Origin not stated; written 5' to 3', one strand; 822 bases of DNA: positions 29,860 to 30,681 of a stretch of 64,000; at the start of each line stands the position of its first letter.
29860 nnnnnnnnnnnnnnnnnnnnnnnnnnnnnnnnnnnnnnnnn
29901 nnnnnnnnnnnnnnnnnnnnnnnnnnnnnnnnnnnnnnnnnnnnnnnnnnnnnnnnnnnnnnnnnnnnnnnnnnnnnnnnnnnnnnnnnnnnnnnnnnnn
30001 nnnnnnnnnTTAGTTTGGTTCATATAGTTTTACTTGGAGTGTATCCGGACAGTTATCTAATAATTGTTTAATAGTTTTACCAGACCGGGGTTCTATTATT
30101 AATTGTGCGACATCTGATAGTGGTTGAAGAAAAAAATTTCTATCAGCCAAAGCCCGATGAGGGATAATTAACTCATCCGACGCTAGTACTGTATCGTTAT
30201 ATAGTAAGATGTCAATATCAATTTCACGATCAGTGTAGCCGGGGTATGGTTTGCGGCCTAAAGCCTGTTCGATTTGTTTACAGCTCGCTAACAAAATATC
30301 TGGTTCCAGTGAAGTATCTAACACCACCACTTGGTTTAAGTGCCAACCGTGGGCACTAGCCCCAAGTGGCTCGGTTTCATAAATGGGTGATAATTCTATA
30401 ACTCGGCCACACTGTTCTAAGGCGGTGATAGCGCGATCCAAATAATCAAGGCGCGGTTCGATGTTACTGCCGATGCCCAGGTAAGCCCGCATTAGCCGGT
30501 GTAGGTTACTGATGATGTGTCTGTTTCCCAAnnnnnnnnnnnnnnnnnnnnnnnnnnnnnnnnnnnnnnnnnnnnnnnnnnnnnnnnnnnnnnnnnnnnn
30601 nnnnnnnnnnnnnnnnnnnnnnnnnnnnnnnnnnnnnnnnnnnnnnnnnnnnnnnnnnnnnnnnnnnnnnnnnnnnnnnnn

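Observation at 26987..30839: Compact folate-biosynthesis cluster in which a PTPS-family protein stands in for FolB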

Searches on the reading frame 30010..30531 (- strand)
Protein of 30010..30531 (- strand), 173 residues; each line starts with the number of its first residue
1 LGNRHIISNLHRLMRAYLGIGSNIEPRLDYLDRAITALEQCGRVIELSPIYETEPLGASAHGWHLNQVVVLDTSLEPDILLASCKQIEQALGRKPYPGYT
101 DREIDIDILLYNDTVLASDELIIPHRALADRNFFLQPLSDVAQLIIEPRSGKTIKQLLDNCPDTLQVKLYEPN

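Call 3: search_protein_families(library=pfam, proteins=[window:30010-30531:-], max_evalue=0.01)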
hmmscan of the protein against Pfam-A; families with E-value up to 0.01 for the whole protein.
window:30010-30531:- (173 aa): 1 family
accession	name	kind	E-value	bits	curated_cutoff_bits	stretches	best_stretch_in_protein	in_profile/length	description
PF01288.25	HPPK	-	5.2e-32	111.1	25.7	1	17-142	1-115/116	7,8-dihydro-6-hydroxymethylpterin-pyrophosphokinase (HPPK)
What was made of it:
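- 30010..30492 (-): folK (160 aa), hydroxymethyldihydropterin pyrophosphokinase. Its ATG shares one base with the PTPS stop codon (TAATG). PF01288 at 5e-32 (call 3).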

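Call 4: search_protein_families(library=ncbifam, proteins=[window:30010-30531:-], max_evalue=0.01)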
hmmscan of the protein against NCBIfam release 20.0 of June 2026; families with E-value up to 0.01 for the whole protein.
window:30010-30531:- (173 aa): 3 families
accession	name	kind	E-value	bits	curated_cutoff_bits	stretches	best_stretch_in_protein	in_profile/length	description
TIGR01498.1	folK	equivalog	4.1e-33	114.3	54.1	1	16-142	1-127/128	2-amino-4-hydroxy-6-hydroxymethyldihydropteridine diphosphokinase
NF007595.0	PRK10239.1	equivalog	8.6e-23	80.8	252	1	16-159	4-149/159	2-amino-4-hydroxy-6-hydroxymethyldihydropteridine diphosphokinase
NF010692.0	PRK14092.1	equivalog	3.1e-17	62.8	234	1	14-146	8-141/163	2-amino-4-hydroxy-6-hydroxymethyldihydropteridine diphosphokinase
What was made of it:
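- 30010..30492 (-): TIGR01498 scores 114 bits against a cut-off of 54 (call 4).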
